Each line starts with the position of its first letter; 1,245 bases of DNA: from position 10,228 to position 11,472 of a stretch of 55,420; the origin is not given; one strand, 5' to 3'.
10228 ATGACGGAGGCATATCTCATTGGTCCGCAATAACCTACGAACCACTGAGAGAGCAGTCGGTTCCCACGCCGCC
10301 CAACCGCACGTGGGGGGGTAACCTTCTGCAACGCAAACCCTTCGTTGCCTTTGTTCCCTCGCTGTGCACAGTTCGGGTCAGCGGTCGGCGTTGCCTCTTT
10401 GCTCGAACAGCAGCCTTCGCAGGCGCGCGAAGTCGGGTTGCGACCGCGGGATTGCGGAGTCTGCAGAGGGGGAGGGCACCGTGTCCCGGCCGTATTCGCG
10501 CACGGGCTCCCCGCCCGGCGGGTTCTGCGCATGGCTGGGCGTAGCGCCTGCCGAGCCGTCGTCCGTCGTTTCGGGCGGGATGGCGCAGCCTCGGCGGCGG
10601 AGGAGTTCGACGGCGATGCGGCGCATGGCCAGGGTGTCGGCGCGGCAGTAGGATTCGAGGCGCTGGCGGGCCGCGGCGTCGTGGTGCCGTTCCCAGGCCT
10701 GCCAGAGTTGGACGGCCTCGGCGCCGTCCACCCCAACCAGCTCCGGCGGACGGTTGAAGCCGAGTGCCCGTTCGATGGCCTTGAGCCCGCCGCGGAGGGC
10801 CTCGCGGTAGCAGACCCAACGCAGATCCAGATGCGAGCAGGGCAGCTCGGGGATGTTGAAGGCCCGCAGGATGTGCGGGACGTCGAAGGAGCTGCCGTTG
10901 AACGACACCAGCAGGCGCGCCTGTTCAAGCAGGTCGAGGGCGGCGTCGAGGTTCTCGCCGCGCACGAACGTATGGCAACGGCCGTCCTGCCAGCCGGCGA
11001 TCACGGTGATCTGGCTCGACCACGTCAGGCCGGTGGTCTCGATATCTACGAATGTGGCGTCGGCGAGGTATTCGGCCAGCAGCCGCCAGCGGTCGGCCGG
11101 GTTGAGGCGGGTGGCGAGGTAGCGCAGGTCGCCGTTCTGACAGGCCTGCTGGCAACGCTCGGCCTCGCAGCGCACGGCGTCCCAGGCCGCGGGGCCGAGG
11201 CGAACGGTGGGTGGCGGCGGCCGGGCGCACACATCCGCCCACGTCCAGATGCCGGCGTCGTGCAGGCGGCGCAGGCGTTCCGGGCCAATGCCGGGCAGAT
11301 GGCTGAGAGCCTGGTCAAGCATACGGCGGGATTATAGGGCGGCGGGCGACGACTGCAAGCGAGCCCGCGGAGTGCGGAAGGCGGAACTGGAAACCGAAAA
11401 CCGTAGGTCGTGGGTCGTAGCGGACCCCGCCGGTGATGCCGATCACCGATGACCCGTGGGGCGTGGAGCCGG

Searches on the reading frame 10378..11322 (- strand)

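Call 6: search_protein_families(library=pfam, proteins=[window:10378-11322:-], max_evalue=0.001)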
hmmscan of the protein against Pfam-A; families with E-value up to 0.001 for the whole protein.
window:10378-11322:- (314 aa): 1 family
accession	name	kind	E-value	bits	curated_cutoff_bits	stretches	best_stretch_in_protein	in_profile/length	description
PF13482.12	RNase_H_2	-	3.3e-29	102.4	22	1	91-240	2-164/165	RNase_H superfamily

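Call 74: search_protein_families(library=ncbifam, proteins=[window:10378-11322:-], max_evalue=0.001)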
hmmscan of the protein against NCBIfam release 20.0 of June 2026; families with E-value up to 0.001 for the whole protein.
window:10378-11322:- (314 aa): 1 family
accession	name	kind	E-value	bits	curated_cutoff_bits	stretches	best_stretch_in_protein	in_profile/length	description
TIGR03491.1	TIGR03491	subfamily_domain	1.2e-06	27.7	97.45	0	179-236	403-458/462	TM0106 family RecB-like putative nuclease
